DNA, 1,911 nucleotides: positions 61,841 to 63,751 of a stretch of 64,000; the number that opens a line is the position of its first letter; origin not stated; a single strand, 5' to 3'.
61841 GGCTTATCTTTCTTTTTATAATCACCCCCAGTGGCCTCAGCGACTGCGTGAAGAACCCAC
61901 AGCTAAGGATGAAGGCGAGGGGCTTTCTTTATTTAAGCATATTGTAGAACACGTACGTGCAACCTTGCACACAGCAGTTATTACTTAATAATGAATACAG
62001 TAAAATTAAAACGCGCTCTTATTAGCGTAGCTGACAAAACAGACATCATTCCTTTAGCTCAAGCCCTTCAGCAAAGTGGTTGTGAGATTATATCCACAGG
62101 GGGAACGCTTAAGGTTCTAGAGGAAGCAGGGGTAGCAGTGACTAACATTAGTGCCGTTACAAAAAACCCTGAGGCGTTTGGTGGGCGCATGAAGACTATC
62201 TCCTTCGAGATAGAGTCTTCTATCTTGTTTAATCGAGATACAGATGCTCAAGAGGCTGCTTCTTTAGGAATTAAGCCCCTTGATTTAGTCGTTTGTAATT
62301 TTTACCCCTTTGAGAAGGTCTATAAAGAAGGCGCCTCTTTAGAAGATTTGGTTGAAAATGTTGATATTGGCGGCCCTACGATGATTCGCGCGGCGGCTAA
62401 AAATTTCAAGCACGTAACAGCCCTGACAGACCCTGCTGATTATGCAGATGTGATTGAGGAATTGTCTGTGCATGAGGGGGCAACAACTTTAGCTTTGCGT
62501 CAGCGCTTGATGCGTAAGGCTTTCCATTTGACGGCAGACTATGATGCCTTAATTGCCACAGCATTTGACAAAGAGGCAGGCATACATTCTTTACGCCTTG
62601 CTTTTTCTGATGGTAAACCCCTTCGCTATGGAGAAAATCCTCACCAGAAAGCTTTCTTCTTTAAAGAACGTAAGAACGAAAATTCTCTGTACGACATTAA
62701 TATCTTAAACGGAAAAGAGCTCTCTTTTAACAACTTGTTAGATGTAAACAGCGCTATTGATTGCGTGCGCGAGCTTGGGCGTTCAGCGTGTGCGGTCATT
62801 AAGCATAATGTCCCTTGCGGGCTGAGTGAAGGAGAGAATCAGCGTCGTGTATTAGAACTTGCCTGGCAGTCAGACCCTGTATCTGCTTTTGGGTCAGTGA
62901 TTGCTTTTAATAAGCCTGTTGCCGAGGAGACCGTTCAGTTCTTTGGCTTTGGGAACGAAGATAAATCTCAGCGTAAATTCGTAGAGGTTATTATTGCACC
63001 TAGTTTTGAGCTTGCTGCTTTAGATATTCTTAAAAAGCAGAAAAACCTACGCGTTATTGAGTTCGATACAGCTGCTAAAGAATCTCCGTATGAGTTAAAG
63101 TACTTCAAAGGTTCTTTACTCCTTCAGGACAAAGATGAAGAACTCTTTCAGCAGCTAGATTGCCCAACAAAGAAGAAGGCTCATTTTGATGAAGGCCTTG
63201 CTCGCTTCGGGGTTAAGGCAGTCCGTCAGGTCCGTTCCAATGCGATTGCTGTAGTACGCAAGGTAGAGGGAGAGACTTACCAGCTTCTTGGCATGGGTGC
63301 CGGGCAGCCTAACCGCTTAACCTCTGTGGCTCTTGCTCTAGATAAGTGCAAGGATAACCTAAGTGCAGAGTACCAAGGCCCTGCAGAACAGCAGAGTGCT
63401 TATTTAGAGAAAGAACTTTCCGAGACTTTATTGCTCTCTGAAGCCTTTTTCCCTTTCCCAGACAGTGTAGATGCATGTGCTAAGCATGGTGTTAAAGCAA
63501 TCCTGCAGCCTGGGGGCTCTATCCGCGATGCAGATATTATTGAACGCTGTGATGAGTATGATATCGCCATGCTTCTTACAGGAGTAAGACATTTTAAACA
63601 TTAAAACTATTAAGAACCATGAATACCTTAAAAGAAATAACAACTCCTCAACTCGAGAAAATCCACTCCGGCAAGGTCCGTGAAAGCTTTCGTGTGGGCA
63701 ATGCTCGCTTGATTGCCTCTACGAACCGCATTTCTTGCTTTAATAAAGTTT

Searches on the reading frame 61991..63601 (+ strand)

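Call 50: search_protein_families(library=pfam, proteins=[window:61991-63601:+], max_evalue=0.00001)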
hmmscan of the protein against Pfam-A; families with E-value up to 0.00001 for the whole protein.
window:61991-63601:+ (537 aa): 2 families
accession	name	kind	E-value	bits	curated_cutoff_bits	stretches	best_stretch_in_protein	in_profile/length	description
PF01808.24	AICARFT_IMPCHas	-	7.3e-90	302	25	1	135-452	1-311/311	AICARFT/IMPCHase bienzyme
PF02142.27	MGS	-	4.6e-19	68.8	24.1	1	19-130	2-94/94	MGS-like domain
